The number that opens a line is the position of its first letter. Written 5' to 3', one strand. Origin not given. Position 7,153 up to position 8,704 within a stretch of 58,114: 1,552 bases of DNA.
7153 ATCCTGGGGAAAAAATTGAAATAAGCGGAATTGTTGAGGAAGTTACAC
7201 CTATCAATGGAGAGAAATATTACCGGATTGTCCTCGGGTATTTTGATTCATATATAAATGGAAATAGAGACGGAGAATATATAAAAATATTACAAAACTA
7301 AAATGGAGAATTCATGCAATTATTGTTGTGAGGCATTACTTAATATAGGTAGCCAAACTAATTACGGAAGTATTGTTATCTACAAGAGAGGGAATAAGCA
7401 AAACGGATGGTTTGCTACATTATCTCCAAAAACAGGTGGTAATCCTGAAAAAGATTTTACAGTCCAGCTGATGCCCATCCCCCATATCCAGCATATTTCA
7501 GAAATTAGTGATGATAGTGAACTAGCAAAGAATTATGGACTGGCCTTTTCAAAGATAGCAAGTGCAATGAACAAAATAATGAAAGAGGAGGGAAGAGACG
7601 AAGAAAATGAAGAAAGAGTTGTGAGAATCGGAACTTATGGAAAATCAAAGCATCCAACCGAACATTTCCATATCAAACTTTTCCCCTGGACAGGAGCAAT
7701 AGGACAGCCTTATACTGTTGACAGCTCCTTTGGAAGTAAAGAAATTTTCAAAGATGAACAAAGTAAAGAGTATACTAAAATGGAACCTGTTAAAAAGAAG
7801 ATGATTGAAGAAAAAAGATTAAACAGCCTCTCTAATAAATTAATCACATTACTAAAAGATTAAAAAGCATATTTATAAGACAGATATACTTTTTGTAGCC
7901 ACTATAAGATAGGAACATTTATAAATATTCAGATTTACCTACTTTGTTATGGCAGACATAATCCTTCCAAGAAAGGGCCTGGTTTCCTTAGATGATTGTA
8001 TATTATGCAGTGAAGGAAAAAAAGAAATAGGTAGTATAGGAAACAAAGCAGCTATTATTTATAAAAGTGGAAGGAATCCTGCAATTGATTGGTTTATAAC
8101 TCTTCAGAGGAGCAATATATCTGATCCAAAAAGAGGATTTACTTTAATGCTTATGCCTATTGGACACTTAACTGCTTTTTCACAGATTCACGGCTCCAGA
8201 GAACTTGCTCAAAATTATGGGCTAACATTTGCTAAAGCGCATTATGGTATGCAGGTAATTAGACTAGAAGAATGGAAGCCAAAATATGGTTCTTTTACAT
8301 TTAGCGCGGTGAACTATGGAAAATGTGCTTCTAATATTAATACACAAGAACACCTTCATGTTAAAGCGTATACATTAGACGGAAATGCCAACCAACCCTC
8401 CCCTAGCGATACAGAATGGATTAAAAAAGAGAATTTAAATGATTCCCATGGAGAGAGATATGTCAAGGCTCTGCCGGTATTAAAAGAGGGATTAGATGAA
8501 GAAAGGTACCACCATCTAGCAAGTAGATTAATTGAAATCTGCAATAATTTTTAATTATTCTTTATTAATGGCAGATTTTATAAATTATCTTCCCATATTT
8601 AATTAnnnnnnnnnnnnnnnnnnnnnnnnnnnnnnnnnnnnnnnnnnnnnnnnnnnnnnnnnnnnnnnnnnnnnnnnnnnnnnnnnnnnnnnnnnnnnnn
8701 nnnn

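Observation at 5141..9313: Five-gene cassette: 2 paralogous Pol-beta-type NTases, 2 paralogous HIT-like (HxHxK) proteins and a SpoT/Mesh1-type HD hydrolase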

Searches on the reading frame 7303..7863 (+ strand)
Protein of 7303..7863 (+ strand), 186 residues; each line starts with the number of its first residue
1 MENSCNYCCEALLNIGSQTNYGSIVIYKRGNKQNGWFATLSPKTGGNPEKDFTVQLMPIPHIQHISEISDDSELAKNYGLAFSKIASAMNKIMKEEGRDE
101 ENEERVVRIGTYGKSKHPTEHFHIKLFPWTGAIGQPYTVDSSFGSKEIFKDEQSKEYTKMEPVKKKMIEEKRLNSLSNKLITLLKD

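Call 3: search_protein_families(library=pfam, proteins=[window:7303-7863:+], max_evalue=1)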
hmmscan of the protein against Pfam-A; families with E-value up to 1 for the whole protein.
window:7303-7863:+ (186 aa): 1 family
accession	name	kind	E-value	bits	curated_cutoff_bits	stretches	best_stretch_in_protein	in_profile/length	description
PF21242.3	ECT2_PH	-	0.053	14.1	27.6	1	28-100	39-110/126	ECT2, PH domain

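Call 4: search_protein_families(library=ncbifam, proteins=[window:7303-7863:+], max_evalue=1)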
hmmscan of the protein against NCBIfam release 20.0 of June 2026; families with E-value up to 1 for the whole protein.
window:7303-7863:+ (186 aa): 0 families

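Call 7: search_protein_families(library=padloc, proteins=[window:7303-7863:+], max_evalue=1)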
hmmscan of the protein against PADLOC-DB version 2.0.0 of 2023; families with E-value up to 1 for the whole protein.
window:7303-7863:+ (186 aa): 0 families

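Call 8: search_protein_families(library=phrogs, proteins=[window:7303-7863:+], max_evalue=1)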
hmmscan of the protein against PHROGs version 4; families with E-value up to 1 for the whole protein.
window:7303-7863:+ (186 aa): 1 family
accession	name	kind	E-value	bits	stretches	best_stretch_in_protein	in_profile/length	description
phrog_7197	-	unknown function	0.12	13.7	1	148-170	34-56/59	-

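Call 19: find_homologous_proteins(query=window:7303-7863:+, max_evalue=0.001)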
Query window:7303-7863:+ (186 aa): 231 proteins with E <= 0.001 among 249 candidates; the best 120 are listed.
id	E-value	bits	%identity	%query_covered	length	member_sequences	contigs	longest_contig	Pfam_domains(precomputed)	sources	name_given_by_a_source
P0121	2.3e-121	420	100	100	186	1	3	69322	-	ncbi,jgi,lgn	-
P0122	1.7e-78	280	68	99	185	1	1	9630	-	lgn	-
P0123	1.5e-74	268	62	100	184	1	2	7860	-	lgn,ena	-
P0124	1.7e-74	267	63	99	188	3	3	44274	-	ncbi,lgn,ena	ncbi:MAG: hypothetical protein AABW91_03455 [Nanoarchaeota archaeon]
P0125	2.1e-74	267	63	98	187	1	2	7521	-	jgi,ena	jgi:hypothetical protein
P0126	1.4e-73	264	63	98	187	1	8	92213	-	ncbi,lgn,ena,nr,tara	ncbi:hypothetical protein CMI46_01315 [Candidatus Pacearchaeota archaeon]|nr:hypothetical protein [C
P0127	4.4e-70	253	61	99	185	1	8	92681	-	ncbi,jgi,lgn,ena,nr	ncbi:hypothetical protein J4477_02255 [Candidatus Pacearchaeota archaeon]|nr:hypothetical protein [C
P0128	8.5e-70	252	61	99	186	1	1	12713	-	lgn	-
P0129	2.2e-68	247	61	99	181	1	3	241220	-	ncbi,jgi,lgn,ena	jgi:hypothetical protein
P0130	3.1e-68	247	59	99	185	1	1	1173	-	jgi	-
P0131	6.9e-68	246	59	99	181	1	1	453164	-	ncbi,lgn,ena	-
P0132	6.5e-67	243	60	98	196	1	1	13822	-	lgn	-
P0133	9.2e-67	242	61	97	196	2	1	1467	-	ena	-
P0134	6.6e-66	239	59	98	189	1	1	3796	-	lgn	-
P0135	6.8e-63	230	60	97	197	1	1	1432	-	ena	-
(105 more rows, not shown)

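Call 29: predict_structure(alignment_id=A2)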
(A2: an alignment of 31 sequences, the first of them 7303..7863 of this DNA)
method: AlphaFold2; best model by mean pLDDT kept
length: 186 residues; sequences in the alignment: 31
mean_pLDDT: 90.9   pTM: 0.86
mean pLDDT of the five models: 90.9, 89.3, 88.0, 87.9, 86.3
residues with pLDDT >= 90: 137; 70-90: 35; 50-70: 12; < 50: 2
segments of 3 or more residues with pLDDT < 50: none
pLDDT, mean of each block of 10 residues (from residue 1): 77 97 98 98 95 97 93 98 98 97 91 77 93 71 77 88 92 99 94
secondary structure, 60 per line:
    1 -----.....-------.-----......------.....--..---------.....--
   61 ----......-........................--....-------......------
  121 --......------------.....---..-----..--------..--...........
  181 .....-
elements in order: H6-10 E24-29 E36-40 E54-58 H65-70 H72-95 H98-101 E109-114 E123-128 H141-145 H170-185

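Call 31: fold_search(model_id=the predicted structure, library=pdb)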
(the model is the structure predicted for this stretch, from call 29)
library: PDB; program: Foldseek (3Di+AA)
matches with E <= 10: 106; with E <= 0.001: 0
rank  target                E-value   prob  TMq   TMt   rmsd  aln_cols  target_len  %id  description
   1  2oik_A                1.1e-03  1.00  0.47  0.59   5.6       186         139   11  Crystal structure of a histidine triad (hit) protein (mfla_2506) from methylobacillus flagellatus kt at 1.65 A resolut (released 2007-01-30)
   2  3ohe_A                1.7e-02  0.98  0.40  0.52   7.7       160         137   17  Crystal structure of a Histidine triad protein (Maqu_1709) from Marinobacter aquaeolei VT8 at 1.20 A resolution (released 2010-09-08)
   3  3nrd_A                3.1e-02  0.97  0.40  0.52   6.5       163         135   15  Crystal structure of a histidine triad (HIT) protein (SMc02904) from SINORHIZOBIUM MELILOTI 1021 at 2.06 A resolution (released 2010-07-28)
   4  3n1t_B                3.5e-02  0.90  0.33  0.47   5.3       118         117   17  Crystal structure of the H101A mutant ecHint GMP complex (released 2010-10-20)
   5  3n1t_E                4.0e-02  0.90  0.34  0.50   5.0       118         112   17  Crystal structure of the H101A mutant ecHint GMP complex (released 2010-10-20)
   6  3n1s_M                4.5e-02  0.97  0.38  0.56   4.4       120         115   16  Crystal structure of wild type ecHint GMP complex (released 2010-10-20)
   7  8v1y_D                6.0e-02  0.84  0.32  0.47   5.3       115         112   16  Composite map of AMPylated GlnA bound to hinT (released 2024-11-27)
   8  6k5z_B                7.2e-02  0.98  0.50  0.31   7.2       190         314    9  Structure of uridylyltransferase (released 2019-12-18)
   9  1xmm_B                2.2e-01  0.75  0.37  0.26   5.6       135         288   10  Structure of human Dcps bound to m7GDP (released 2005-03-22)
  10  9mu3_D                4.8e-01  0.06  0.18  0.24  15.8       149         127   11  SaPI1 neck structure (released 2025-05-07)
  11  1st0_B                5.4e-01  0.51  0.37  0.25   5.5       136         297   10  Structure of DcpS bound to m7GpppG (released 2004-04-13)
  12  1xmm_D                5.8e-01  0.47  0.34  0.23   5.2       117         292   12  Structure of human Dcps bound to m7GDP (released 2005-03-22)
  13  1xml_B                6.1e-01  0.41  0.34  0.24   5.6       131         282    9  Structure of human Dcps (released 2005-03-22)
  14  5osy_B                7.8e-01  0.44  0.35  0.24   5.4       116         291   11  Human Decapping Scavenger enzyme (hDcpS) in complex with m7G(5'S)ppSp(5'S)G mRNA 5' cap analog (released 2018-05-02)
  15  5l0l_A                7.8e-01  0.13  0.33  0.30   9.2       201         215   10  Crystal structure of Uncharacterized protein LPG0439 (released 2016-08-10)
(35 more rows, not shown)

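Call 42: search_solved_structures(query=A2, max_evalue=10, show_alignments=3)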
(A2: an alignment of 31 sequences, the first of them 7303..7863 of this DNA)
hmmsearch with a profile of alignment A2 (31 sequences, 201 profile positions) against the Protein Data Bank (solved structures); distinct sequences matched with E-value up to 10: 1.
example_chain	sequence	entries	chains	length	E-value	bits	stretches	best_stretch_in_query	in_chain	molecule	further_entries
6htn_A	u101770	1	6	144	0.62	13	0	127-156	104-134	Fucose-binding lectin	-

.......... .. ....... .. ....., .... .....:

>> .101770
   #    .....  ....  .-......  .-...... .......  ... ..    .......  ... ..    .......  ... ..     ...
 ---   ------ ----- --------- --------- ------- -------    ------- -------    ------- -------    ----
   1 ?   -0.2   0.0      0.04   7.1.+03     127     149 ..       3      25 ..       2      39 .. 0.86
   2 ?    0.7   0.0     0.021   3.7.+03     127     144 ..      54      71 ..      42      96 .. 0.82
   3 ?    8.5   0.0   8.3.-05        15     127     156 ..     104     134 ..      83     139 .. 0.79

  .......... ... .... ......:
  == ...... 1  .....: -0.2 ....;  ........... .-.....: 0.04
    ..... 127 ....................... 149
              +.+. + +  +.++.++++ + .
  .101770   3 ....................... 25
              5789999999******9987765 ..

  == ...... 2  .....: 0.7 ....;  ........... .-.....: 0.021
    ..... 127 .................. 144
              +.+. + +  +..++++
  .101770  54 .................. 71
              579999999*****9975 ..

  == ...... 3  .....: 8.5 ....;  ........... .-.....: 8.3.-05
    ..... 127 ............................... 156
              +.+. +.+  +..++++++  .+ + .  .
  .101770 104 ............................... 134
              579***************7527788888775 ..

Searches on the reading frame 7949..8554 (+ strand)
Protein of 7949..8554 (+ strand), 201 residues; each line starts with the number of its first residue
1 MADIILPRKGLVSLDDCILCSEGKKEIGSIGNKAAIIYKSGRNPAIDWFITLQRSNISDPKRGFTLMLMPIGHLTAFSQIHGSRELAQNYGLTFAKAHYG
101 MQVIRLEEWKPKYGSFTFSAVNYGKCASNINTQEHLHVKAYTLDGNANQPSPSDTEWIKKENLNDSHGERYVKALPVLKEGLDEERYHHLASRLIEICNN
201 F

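Call 3: search_protein_families(library=pfam, proteins=[window:7949-8554:+], max_evalue=1)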
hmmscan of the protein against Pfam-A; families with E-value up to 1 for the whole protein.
window:7949-8554:+ (201 aa): 1 family
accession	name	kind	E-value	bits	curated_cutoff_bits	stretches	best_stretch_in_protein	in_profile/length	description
PF01630.24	Glyco_hydro_56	-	0.11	11.9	23.2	1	96-149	96-149/335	Hyaluronidase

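Call 4: search_protein_families(library=ncbifam, proteins=[window:7949-8554:+], max_evalue=1)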
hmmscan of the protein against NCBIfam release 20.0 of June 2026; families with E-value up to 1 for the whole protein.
window:7949-8554:+ (201 aa): 0 families

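Call 7: search_protein_families(library=padloc, proteins=[window:7949-8554:+], max_evalue=1)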
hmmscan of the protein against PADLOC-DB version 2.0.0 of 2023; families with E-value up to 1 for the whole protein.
window:7949-8554:+ (201 aa): 0 families

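Call 8: search_protein_families(library=phrogs, proteins=[window:7949-8554:+], max_evalue=1)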
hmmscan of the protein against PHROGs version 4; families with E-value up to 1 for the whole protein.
window:7949-8554:+ (201 aa): 0 families

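Call 10: search_solved_structures(query=window:7949-8554:+, max_evalue=10, show_alignments=2)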
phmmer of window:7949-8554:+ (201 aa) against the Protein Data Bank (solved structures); distinct sequences matched with E-value up to 10: 0.
